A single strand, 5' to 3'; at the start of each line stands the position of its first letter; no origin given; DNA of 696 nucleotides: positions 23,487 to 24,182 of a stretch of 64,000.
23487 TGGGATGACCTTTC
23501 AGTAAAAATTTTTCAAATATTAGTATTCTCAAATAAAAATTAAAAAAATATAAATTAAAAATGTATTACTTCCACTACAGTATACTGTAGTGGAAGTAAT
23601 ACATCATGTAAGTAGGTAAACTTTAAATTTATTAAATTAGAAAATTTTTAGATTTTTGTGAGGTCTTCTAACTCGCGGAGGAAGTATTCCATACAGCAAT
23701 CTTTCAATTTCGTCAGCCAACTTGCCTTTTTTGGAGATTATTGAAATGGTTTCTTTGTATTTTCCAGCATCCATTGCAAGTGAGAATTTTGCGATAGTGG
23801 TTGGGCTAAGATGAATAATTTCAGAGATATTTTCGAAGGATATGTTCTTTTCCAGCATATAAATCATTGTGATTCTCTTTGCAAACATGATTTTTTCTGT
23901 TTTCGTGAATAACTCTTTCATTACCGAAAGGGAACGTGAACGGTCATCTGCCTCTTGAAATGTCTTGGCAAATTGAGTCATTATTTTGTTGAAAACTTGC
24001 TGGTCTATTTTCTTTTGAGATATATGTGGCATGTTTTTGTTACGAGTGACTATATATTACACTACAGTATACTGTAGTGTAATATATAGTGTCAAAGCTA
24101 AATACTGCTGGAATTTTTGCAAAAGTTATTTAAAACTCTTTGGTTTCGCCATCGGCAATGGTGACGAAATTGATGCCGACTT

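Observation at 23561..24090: Two 42-44 bp perfect palindromes with the same 20-bp core bracket a TrpR-like HTH gene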

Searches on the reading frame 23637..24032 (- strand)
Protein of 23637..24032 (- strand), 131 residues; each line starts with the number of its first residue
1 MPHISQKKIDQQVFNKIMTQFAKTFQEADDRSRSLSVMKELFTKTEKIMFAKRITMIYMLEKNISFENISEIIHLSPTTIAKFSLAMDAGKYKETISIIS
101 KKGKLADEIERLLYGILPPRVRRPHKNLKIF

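Call 6: search_protein_families(library=pfam, proteins=[window:23637-24032:-], max_evalue=1)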
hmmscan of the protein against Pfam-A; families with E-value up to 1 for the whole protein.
window:23637-24032:- (131 aa): 3 families
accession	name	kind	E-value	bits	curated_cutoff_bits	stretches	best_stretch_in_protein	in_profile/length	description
PF01371.25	Trp_repressor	-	0.00011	22.6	27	1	19-90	4-76/88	Trp repressor protein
PF14493.12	HTH_40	-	0.093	13.5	27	1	58-82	7-31/89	Helix-turn-helix domain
PF02268.21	TFIIA_gamma_N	-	0.098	13.2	33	1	4-27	22-45/47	Transcription initiation factor IIA, gamma subunit, helical domain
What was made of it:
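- On Trp repressor family (Pfam PF01371): The window protein scores 22.6 bits, below the gathering score of 27 (call 6).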

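Call 7: find_homologous_proteins(query=window:23637-24032:-)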
Query window:23637-24032:- (131 aa): 5 proteins with E <= 0.001 among 13 candidates.
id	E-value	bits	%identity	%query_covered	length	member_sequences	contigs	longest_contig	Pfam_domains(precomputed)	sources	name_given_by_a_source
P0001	8.7e-77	273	100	100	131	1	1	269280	-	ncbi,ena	-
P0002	6.2e-41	157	59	98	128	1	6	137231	PF01371.26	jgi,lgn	-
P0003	9.8e-39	150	58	92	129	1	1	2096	PF01371.26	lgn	-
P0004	1.2e-24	105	45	92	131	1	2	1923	-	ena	-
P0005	4.2e-18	84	40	94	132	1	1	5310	PF01371.26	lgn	-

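Call 8: search_protein_families(library=ncbifam, proteins=[window:23637-24032:-], max_evalue=1)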
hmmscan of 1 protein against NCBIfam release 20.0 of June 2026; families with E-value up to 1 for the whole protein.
window:23637-24032:- (131 aa): 0 families
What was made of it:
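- Closest known: HisR. Different: NCBIfam gives no match for the window protein (call 8).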

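Call 11: find_encoding_contigs(protein=P0002, flank=4000, max_places=6)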
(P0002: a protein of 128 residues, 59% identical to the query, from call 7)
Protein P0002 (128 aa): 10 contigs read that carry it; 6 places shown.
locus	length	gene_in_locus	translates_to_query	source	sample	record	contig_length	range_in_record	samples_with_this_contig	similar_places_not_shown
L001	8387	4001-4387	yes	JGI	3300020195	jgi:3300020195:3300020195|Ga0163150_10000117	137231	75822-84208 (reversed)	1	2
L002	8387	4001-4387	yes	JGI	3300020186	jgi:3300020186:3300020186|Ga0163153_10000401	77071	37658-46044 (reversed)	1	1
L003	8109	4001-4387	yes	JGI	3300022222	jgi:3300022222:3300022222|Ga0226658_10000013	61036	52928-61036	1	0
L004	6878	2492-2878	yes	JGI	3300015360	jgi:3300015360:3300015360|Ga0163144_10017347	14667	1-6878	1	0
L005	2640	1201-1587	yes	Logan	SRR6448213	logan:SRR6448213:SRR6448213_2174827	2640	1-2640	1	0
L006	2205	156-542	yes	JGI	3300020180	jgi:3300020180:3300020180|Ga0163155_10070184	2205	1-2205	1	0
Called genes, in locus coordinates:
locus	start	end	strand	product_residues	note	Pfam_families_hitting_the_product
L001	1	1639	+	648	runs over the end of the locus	PF01471:PG_binding_1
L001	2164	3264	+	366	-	-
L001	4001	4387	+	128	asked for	PF01371:Trp_repressor (weak)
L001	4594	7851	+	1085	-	PF02450:LCAT, PF24096:DUF7379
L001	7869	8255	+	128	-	-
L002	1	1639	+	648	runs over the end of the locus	PF01471:PG_binding_1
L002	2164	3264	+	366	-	-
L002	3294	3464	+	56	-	-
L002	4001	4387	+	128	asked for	PF01371:Trp_repressor (weak)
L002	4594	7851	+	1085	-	PF02450:LCAT, PF24096:DUF7379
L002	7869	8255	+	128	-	-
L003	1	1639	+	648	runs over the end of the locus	PF01471:PG_binding_1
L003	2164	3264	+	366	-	-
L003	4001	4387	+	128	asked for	PF01371:Trp_repressor (weak)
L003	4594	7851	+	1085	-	PF02450:LCAT, PF24096:DUF7379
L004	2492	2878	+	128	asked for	PF01371:Trp_repressor (weak)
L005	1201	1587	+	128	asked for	PF01371:Trp_repressor (weak)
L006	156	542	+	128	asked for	PF01371:Trp_repressor (weak)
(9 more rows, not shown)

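Call 15: find_encoding_contigs(protein=P0003, flank=4000)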
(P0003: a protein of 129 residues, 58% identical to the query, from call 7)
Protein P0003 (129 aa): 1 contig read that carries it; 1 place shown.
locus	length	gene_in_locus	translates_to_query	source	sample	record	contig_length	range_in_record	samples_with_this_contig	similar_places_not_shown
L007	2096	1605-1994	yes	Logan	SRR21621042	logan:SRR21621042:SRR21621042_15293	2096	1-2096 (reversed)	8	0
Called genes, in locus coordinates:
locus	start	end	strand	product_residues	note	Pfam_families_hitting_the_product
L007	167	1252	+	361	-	-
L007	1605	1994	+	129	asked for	PF01371:Trp_repressor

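Call 16: find_encoding_contigs(protein=P0004, flank=4000)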
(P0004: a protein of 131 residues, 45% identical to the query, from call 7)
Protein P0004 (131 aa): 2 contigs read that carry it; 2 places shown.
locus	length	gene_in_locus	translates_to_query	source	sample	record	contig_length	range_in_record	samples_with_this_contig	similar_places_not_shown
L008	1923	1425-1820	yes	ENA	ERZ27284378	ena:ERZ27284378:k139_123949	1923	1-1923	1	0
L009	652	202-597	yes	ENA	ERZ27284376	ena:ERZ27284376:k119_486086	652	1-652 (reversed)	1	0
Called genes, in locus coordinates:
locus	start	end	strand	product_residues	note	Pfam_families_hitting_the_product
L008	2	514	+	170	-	?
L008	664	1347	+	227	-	PF13177:DNA_pol3_delta2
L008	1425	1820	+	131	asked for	-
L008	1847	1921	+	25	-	?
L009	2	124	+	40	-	?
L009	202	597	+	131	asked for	-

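Call 17: find_encoding_contigs(protein=P0005, flank=4000)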
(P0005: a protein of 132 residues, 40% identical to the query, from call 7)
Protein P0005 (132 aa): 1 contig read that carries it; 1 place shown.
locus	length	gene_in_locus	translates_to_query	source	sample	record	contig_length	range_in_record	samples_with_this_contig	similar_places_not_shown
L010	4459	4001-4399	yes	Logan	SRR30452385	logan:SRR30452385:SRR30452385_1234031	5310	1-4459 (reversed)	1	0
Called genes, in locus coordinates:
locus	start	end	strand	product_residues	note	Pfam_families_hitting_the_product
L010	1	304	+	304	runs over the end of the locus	PF01029:NusB, PF00293:NUDIX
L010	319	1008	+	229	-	PF22935:RM44_endonuclase, PF14622:Ribonucleas_3_3, PF00636:Ribonuclease_3, PF00035:dsrm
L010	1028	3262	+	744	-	PF00005:ABC_tran (faint), PF02463:SMC_N, PF13175:AAA_15, PF13476:AAA_23 (faint), PF13304:AAA_21 (weak), PF02463:SMC_N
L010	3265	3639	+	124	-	PF04287:DUF446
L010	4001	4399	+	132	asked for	PF01371:Trp_repressor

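Call 23: search_protein_representatives(alignment_id=A1)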
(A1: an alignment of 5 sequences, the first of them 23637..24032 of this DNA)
Query: 5 sequences, 130 profile positions. Proteins with E-value up to 0.001 (for the whole library): 1852; up to 1e-10: 844; up to 1e-30: 11. The best 150 are listed.
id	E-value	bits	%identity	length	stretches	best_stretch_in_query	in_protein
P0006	3.9e-48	179.2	-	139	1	1-129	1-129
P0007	9.0e-41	155.4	-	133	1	1-128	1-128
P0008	3.6e-38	147.0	-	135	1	1-129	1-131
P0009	3.0e-35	137.6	-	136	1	1-128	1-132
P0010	5.8e-35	136.6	-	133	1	1-128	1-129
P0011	2.0e-33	131.6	-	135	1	1-129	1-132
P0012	3.0e-33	131.1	-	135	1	1-128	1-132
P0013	8.9e-32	126.3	-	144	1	1-127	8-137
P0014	9.1e-32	126.3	-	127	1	1-107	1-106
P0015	1.3e-31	125.8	-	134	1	1-128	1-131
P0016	4.5e-31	124.1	-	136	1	1-128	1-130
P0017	1.5e-30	122.4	-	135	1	1-128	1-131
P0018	4.0e-30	121.0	-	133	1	1-128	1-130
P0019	6.0e-30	120.4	-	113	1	1-101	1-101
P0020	4.7e-29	117.5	-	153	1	1-128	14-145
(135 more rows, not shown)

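Call 27: find_related_loci(query=A1, collection=genome_contigs, flank=1500)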
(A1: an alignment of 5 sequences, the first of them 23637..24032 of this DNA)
Query A1 (131 aa) in genome_contigs; peptide patterns used: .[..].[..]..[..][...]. (x = any residue, [..] = any of these).
21 stretches matched a pattern; 6 encode a relative of the query (tblastn E <= 1e-3); 6 distinct loci.
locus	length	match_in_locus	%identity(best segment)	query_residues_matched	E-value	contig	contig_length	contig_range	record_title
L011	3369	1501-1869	41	1-120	1e-27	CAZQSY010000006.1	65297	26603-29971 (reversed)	MAG TPA_asm: uncultured Candidatus Saccharibacteria bacterium isolate SRP329715_co1_6 genome assembly, contig: NODE_487_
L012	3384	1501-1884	41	1-125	3e-27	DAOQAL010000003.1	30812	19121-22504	MAG TPA_asm: Candidatus Paceibacterota bacterium isolate AMR_MDS_1263 NODE_1424_length_30812_cov_24.586533, whole genome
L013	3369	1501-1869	39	1-120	1e-25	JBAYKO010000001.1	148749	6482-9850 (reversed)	MAG: Candidatus Paceibacterota bacterium isolate SO_2016_GW1_81 scaffold00240_OW334_2016, whole genome shotgun sequence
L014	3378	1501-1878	40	1-123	3e-24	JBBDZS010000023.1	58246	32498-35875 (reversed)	MAG: Candidatus Paceibacterota bacterium isolate LejiaD_44_21 Lejia_D_956_length_58246_cov_12, whole genome shotgun sequ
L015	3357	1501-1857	31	1-123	2e-13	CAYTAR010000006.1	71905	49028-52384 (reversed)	MAG TPA_asm: uncultured Candidatus Saccharibacteria bacterium isolate SRP319275_co5_193 genome assembly, contig: NODE_10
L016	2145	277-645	34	1-123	7e-12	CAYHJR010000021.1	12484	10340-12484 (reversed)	MAG TPA_asm: uncultured Candidatus Saccharibacteria bacterium isolate ERP119705_co13_491 genome assembly, contig: NODE_6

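Call 29: find_related_loci(query=A3, collection=metagenome_contigs, flank=1500)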
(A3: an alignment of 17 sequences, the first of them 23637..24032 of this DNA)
Query A3 (131 aa) in metagenome_contigs; peptide patterns used: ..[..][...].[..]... (x = any residue, [..] = any of these).
600 stretches matched a pattern (row limit reached: there are more); 551 encode a relative of the query (tblastn E <= 1e-3); the best 80 are kept; 80 distinct loci.
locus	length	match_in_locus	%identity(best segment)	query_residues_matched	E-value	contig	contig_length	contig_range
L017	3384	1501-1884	59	1-128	8e-48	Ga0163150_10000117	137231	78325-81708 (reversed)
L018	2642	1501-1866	52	1-122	2e-42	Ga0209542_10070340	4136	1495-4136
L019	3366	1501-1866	46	1-122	9e-37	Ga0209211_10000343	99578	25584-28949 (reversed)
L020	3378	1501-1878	42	1-127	2e-28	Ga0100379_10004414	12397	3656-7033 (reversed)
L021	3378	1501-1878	42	1-127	2e-28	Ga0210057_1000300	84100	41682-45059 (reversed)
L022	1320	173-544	41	1-121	5e-28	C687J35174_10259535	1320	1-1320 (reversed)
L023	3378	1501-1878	43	1-123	8e-28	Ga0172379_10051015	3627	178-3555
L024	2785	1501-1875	42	1-122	2e-27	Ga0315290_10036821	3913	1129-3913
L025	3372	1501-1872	43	1-123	1e-26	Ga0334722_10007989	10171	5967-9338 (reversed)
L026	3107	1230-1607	38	1-127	1e-26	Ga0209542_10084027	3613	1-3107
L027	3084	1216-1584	39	1-122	2e-26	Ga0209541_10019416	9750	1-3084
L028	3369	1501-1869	39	1-122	2e-26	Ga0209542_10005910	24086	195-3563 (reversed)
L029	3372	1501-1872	40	1-123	2e-26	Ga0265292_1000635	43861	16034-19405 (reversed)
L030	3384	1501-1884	40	1-125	3e-26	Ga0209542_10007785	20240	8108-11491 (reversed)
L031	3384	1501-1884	41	1-125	3e-26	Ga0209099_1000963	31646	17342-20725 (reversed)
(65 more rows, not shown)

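Call 33: predict_structure(alignment_id=A2)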
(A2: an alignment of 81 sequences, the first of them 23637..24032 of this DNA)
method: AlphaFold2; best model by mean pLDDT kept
length: 131 residues; sequences in the alignment: 81
mean_pLDDT: 86.8   pTM: 0.72
mean pLDDT of the five models: 86.8, 85.1, 84.4, 84.3, 83.9
residues with pLDDT >= 90: 84; 70-90: 28; 50-70: 10; < 50: 9
segments of 3 or more residues with pLDDT < 50: 122-124, 126-131
pLDDT, mean of each block of 10 residues (from residue 1): 79 95 87 89 93 96 96 96 98 94 85 75 48 45
secondary structure, 60 per line:
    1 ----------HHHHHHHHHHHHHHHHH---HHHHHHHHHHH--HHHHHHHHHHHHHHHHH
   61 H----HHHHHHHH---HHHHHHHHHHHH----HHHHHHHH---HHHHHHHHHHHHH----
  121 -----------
elements in order: H11-27 H31-41 H44-61 H66-73 H77-88 H93-100 H104-116
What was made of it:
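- On Trp repressor family (Pfam PF01371): The AF2 model has pLDDT 86.8 and 7 helices (call 33).
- The protein is about 30 aa longer than TrpR/HisR, with two extra predicted helices at 93-116 (call 33).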

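Call 35: search_solved_structures(query=A3, max_evalue=1, show_alignments=2)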
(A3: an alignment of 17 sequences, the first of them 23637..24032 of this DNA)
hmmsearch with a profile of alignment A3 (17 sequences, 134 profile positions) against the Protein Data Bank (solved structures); distinct sequences matched with E-value up to 1: 35.
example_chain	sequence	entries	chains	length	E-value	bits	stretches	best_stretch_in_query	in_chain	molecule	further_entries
3g1c_A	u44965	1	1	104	2.1e-06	31.2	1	10-98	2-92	The TrpR like protein from Eubacterium eligens ATCC 27750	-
3kor_A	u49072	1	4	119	2.9e-06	30.8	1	18-99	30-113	Possible Trp repressor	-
3frw_A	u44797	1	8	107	5.4e-06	29.9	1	9-103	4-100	Putative Trp repressor protein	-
5jo7_A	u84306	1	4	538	0.019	18.4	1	47-86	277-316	Vetispiradiene synthase 1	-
1jhg_A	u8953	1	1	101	0.024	18.1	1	18-88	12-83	TRP OPERON REPRESSOR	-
6st7_A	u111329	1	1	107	0.028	17.9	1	18-88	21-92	Trp operon repressor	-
6st6_A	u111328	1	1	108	0.028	17.9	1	18-88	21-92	Trp operon repressor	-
6f7f_B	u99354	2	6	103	0.053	17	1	18-88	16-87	Trp operon repressor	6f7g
1rcs_A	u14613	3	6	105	0.055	16.9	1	18-88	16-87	TRP REPRESSOR | HOLO TRP REPRESSOR | APO TRP REPRESSOR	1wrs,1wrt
1co0_A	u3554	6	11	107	0.058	16.9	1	18-88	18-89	TRP OPERON REPRESSOR | TRP REPRESSOR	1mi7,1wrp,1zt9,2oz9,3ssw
3wrp_A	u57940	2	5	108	0.059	16.8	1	18-88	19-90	TRP REPRESSOR | Trp operon repressor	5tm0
1tro_A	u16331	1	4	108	0.06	16.8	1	18-88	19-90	PROTEIN (TRP REPRESSOR)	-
1trr_A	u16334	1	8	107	0.064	16.7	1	18-88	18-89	PROTEIN (TRP REPRESSOR)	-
6ejw_A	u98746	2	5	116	0.069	16.6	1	18-88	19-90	Trp operon repressor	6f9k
7os9_AA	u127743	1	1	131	0.099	16.1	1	18-88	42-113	Trp operon repressor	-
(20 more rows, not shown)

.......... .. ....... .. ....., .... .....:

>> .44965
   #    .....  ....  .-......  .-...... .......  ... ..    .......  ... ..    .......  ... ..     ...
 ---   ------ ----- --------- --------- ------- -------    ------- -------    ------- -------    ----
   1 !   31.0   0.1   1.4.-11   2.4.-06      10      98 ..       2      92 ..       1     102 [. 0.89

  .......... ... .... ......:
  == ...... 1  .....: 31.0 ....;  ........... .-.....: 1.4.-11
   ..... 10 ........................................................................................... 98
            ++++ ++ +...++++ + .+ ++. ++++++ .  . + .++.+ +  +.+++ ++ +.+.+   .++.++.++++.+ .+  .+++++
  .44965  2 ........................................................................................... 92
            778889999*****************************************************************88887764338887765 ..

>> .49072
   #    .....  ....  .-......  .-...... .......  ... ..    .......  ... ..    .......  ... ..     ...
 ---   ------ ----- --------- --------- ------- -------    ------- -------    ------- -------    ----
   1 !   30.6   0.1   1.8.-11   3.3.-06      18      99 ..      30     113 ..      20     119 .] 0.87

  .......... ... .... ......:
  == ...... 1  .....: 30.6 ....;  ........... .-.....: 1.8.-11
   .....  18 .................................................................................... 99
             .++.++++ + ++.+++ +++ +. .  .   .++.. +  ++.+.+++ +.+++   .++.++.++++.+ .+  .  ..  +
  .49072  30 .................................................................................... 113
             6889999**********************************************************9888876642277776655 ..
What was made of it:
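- On Trp repressor family (Pfam PF01371): The family profile hits TrpR-like structures at E = 2e-6 (call 35).
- Closest known: HisR. Same: It contains the closest solved structures by profile: 3g1c, 3kor and 3frw, at E about 2e-6 (call 35).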

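Call 43: fold_search(model_id=the predicted structure, library=pdb)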
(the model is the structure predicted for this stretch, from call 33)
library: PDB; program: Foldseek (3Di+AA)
matches with E <= 10: 180; with E <= 0.001: 0
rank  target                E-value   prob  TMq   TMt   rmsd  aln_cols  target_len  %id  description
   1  1trr_A                6.2e-02  1.00  0.56  0.69   5.5       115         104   15  TANDEM BINDING IN CRYSTALS OF A TRP REPRESSOR/OPERATOR HALF-SITE COMPLEX (released 1993-10-21)
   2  6fal_A                7.4e-02  1.00  0.50  0.66   5.6       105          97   13  Tryptophan Repressor TrpR from E.coli with 3-Indolepropionic acid as ligand (released 2019-01-30)
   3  6f7f_A                8.9e-02  1.00  0.54  0.68   7.1       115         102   14  Tryptophan Repressor TrpR from E.coli with 3-Indolepropionic acid (released 2019-03-27)
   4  6f9k                  8.9e-02  1.00  0.54  0.65   6.0       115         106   14  Tryptophan Repressor TrpR from E.coli with 5-methyl-L-tryptophan as ligand (released 2019-01-30)
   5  1jhg                  1.5e-01  1.00  0.50  0.64   5.5       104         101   14  TRP REPRESSOR MUTANT V58I (released 1997-03-12)
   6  2oz9                  1.8e-01  0.99  0.55  0.66   4.3       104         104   12  E. coli TRP holorepressor, orthorhombic crystal form (released 2007-03-06)
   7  3wrp                  1.9e-01  0.99  0.50  0.63   5.3       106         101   15  FLEXIBILITY OF THE DNA-BINDING DOMAINS OF TRP REPRESSOR (released 1988-04-16)
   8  1tro_G                2.0e-01  1.00  0.58  0.73   2.7        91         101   13  CRYSTAL STRUCTURE OF TRP REPRESSOR OPERATOR COMPLEX AT ATOMIC RESOLUTION (released 1994-01-31)
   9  1tro_E                2.0e-01  1.00  0.58  0.76   3.1        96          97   14  CRYSTAL STRUCTURE OF TRP REPRESSOR OPERATOR COMPLEX AT ATOMIC RESOLUTION (released 1994-01-31)
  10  6fal_B                2.0e-01  0.99  0.47  0.62   5.3       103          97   14  Tryptophan Repressor TrpR from E.coli with 3-Indolepropionic acid as ligand (released 2019-01-30)
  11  1zt9_A                2.3e-01  0.99  0.58  0.72   4.9       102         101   13  E. coli trp repressor, tetragonal crystal form (released 2006-05-09)
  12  6ejz_D                2.3e-01  0.99  0.55  0.70   7.0       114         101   14  Tryptophan Repressor TrpR from E.coli variant S88Y with Indole-3-acetic acid as ligand (released 2019-02-06)
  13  6f7g_C                2.4e-01  0.99  0.53  0.70   5.0       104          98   14  Tryptophan Repressor TrpR from E.coli with 5-Methyltryptamine (released 2018-12-19)
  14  6ejz_B                2.4e-01  0.99  0.52  0.66   5.6       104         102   13  Tryptophan Repressor TrpR from E.coli variant S88Y with Indole-3-acetic acid as ligand (released 2019-02-06)
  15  1tro_A                2.7e-01  0.99  0.54  0.66   3.3        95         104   15  CRYSTAL STRUCTURE OF TRP REPRESSOR OPERATOR COMPLEX AT ATOMIC RESOLUTION (released 1994-01-31)
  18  3g1c                  4.1e-01  0.99  0.57  0.74   3.0        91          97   15  The crystal structure of a TrpR like protein from Eubacterium eligens ATCC 27750 (released 2009-02-17)
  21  3frw_F                7.0e-01  0.97  0.57  0.76   2.9        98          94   17  Crystal structure of putative TrpR protein from Ruminococcus obeum (released 2009-01-20)
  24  3frw_C                1.3e+00  0.95  0.58  0.78   2.2        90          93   17  Crystal structure of putative TrpR protein from Ruminococcus obeum (released 2009-01-20)
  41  3kor_C                2.5e+00  0.80  0.56  0.72   2.7        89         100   13  Crystal structure of a putative Trp repressor from Staphylococcus aureus (released 2010-11-17)
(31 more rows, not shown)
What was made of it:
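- On Trp repressor family (Pfam PF01371): The top 25 Foldseek PDB hits are all TrpR or HisR chains, with TM (target) 0.62-0.78 (call 43).
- The AF2 model (pLDDT 86.8, call 33) has TrpR and HisR chains as all its top PDB fold hits (call 43).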
